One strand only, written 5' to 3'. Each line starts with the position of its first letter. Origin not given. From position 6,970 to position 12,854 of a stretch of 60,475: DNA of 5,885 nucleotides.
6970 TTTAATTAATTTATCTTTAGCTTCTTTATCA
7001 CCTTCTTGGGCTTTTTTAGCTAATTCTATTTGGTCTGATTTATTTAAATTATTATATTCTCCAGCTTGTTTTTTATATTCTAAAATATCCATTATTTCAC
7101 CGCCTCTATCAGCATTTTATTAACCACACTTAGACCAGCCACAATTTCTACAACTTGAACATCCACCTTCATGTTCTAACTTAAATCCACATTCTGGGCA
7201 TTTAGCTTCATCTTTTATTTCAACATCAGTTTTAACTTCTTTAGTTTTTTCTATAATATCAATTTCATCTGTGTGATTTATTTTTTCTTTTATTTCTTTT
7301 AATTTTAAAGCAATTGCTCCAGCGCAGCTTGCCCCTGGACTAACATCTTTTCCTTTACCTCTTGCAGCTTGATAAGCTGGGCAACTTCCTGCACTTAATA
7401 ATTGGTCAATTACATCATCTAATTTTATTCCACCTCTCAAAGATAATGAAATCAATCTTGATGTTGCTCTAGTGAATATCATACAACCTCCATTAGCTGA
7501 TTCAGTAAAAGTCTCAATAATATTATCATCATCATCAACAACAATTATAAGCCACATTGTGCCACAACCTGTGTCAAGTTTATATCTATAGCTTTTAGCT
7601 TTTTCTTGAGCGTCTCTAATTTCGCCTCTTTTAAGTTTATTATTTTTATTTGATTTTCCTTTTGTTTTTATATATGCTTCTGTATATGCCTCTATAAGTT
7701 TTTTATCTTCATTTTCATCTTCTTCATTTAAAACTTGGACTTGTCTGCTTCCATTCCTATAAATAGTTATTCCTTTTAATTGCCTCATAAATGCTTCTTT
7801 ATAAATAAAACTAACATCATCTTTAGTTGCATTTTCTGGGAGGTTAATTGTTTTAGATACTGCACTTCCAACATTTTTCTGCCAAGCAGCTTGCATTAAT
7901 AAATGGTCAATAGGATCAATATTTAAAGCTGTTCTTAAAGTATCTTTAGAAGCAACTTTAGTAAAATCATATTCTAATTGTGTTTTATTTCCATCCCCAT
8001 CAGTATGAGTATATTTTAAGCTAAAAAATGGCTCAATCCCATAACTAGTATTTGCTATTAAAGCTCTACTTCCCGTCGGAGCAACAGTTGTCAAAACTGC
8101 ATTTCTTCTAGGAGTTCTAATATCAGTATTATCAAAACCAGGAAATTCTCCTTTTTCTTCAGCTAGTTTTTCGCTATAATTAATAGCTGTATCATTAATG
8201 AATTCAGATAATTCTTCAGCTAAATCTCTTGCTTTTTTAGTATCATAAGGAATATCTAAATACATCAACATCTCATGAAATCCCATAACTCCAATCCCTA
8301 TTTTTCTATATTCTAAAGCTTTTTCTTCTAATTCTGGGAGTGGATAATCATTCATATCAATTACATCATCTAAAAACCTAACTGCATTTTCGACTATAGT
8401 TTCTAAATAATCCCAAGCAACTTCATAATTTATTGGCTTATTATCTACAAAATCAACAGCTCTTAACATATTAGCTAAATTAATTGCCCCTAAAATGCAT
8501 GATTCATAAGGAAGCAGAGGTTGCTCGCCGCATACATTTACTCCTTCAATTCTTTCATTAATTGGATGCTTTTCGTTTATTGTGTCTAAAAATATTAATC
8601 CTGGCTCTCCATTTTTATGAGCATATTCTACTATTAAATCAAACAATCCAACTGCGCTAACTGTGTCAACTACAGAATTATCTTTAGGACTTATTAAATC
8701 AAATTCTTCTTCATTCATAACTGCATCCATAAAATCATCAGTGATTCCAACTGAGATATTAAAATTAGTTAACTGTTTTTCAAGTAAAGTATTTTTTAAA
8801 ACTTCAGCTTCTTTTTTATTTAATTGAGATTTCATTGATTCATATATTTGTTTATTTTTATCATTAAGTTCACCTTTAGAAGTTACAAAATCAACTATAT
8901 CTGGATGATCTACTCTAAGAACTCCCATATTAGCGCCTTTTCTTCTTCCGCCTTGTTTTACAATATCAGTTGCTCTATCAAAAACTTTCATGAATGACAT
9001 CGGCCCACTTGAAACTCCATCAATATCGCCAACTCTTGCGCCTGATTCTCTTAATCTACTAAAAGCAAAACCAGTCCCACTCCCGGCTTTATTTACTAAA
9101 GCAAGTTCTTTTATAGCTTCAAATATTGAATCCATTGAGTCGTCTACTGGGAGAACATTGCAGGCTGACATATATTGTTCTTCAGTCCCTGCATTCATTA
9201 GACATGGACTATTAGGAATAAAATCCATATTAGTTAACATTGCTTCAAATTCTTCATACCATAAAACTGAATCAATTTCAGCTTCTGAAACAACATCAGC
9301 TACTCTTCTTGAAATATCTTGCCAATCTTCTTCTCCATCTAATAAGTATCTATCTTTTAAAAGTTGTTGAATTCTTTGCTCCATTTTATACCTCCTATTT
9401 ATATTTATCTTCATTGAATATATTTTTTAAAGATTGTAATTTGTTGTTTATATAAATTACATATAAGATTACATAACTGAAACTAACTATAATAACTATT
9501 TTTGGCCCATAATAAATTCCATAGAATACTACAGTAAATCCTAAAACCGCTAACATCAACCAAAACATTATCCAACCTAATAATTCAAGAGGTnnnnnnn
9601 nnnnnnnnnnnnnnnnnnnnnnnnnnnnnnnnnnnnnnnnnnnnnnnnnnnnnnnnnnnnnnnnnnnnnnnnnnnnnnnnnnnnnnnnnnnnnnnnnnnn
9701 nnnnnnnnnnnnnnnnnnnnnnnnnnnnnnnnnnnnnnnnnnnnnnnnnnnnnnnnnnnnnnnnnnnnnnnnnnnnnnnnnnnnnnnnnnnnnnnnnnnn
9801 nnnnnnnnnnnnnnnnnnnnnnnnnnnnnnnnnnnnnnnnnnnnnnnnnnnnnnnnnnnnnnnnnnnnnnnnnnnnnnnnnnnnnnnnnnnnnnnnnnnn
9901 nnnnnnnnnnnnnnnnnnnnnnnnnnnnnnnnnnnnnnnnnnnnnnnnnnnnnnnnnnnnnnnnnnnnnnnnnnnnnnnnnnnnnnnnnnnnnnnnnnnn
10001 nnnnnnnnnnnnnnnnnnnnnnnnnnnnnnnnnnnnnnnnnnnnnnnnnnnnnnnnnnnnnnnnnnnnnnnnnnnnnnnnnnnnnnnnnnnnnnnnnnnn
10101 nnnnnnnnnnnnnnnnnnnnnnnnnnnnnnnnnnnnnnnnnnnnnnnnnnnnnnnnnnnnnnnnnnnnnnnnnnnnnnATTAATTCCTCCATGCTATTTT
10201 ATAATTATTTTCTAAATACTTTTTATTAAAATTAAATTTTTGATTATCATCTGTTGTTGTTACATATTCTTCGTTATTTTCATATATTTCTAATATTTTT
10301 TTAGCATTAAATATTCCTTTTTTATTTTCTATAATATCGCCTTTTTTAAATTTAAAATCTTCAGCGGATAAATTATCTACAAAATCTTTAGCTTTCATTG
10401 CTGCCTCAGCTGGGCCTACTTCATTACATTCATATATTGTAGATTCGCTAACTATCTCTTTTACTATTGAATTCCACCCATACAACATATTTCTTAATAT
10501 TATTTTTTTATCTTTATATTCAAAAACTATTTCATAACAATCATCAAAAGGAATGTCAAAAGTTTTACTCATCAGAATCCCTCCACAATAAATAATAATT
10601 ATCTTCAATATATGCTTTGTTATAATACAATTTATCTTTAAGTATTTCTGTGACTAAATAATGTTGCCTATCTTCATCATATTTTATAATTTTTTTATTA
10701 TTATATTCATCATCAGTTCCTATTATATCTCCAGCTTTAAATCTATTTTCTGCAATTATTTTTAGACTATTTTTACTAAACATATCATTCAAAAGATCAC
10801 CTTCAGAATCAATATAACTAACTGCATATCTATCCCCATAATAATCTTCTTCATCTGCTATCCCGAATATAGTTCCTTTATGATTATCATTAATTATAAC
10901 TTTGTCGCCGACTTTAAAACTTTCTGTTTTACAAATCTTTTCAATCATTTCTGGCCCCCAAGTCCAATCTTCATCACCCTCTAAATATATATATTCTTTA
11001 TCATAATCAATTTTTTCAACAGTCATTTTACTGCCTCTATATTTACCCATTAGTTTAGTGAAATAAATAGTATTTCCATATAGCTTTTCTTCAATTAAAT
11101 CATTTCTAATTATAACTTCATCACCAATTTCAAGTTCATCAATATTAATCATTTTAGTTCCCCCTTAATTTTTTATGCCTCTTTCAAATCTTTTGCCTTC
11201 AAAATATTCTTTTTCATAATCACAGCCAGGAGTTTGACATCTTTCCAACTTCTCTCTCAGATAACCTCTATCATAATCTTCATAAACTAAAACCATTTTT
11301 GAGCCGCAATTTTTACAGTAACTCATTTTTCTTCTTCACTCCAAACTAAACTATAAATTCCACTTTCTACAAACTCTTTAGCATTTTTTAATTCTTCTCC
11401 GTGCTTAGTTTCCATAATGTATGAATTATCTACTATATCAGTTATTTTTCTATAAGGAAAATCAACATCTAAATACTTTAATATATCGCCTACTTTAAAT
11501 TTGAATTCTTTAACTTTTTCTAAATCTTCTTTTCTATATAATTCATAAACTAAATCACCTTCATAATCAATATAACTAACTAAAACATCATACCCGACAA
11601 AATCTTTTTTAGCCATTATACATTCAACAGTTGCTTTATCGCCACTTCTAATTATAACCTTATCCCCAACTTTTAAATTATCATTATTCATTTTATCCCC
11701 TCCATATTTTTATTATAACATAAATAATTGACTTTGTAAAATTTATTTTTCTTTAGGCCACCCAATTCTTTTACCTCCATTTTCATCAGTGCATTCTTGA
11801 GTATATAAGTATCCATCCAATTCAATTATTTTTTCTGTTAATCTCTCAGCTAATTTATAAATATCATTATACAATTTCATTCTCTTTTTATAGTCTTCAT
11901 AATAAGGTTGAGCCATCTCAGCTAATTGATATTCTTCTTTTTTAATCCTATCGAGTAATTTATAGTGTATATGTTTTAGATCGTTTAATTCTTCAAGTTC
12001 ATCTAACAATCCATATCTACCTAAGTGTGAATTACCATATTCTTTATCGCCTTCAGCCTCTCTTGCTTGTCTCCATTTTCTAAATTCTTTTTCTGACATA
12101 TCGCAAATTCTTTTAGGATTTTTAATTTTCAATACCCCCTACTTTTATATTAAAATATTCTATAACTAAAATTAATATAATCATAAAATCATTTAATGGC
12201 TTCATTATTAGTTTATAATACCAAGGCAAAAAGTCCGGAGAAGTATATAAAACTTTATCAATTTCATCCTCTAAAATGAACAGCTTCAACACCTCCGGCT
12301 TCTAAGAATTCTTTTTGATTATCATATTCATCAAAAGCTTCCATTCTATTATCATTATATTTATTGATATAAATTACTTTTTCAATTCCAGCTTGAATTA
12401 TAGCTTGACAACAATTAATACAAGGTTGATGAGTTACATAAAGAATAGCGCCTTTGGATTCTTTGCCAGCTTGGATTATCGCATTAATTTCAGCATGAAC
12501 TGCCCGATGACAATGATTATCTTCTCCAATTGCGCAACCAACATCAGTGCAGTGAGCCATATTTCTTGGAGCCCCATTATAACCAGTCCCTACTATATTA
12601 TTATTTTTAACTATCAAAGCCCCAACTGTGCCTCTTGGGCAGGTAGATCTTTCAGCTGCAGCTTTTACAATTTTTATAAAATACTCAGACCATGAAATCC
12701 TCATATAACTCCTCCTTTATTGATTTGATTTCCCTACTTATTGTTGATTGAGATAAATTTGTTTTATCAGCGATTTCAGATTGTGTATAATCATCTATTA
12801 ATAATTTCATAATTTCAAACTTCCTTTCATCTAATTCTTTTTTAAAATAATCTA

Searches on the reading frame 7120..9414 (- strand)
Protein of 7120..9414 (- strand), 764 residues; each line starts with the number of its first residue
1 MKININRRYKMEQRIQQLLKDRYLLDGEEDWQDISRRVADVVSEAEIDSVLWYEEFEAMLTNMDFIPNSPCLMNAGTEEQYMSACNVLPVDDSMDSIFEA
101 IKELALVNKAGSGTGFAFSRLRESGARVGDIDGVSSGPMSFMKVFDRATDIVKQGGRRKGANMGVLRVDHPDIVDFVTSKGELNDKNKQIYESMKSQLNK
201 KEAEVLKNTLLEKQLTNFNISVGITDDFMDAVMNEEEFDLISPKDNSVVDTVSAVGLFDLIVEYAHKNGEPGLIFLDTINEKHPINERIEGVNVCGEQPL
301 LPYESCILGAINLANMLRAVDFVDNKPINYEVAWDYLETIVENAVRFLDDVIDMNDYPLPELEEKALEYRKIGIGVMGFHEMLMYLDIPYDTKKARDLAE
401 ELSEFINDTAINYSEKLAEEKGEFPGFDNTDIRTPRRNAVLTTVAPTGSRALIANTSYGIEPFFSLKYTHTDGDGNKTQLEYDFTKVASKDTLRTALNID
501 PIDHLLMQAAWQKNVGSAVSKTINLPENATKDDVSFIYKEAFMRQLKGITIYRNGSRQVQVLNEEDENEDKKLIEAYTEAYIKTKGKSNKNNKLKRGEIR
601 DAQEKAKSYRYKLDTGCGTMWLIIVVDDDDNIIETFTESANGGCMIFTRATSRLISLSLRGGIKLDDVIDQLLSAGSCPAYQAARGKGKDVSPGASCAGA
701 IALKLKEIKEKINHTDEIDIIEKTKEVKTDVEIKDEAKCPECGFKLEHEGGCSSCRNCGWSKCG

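Call 31: search_protein_families(library=pfam, proteins=[window:7120-9414:-], max_evalue=0.001)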
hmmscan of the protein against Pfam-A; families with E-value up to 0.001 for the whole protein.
window:7120-9414:- (764 aa): 3 families
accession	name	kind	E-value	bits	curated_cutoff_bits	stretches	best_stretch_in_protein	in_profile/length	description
PF02867.20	Ribonuc_red_lgC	-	1e-110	371.3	23.9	2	83-433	1-345/523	Ribonucleotide reductase, barrel domain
PF00317.26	Ribonuc_red_lgN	-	4e-15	56.1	28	1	17-79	9-76/77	Ribonucleotide reductase, all-alpha domain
PF12637.14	TSCPD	-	1.7e-11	44.7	22.8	1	610-708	2-87/88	TSCPD domain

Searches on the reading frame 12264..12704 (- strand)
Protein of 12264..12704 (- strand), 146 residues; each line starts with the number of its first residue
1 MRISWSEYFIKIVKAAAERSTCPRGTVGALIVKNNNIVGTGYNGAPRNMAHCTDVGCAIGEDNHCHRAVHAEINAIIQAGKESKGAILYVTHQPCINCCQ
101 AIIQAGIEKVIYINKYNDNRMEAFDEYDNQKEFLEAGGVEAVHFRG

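Call 15: search_protein_families(library=phrogs, proteins=[window:12264-12704:-], max_evalue=0.01)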
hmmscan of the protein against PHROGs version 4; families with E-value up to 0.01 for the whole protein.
window:12264-12704:- (146 aa): 8 families
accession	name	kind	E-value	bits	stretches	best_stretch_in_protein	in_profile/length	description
phrog_174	-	DNA, RNA and nucleotide metabolism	3.5e-48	166.1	1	1-144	112-247/384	dCMP deaminase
phrog_2369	-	DNA, RNA and nucleotide metabolism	7.2e-29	102.3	1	1-123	1-134/195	dCMP deaminase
phrog_18355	-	DNA, RNA and nucleotide metabolism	8.2e-14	52.4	1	68-115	2-50/52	deoxycytidinylate deaminase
phrog_9198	-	unknown function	1.5e-12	48.1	1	66-123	383-444/531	-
phrog_20648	-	DNA, RNA and nucleotide metabolism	1e-11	45.6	1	14-117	15-122/311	dCMP deaminase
phrog_20806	-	DNA, RNA and nucleotide metabolism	2.6e-08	35.1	1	67-114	15-63/97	deoxycytidinylate deaminase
phrog_8118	-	unknown function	1.3e-05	25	1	58-117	463-530/577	-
phrog_22830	-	unknown function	0.0092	16.4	1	61-116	211-267/289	-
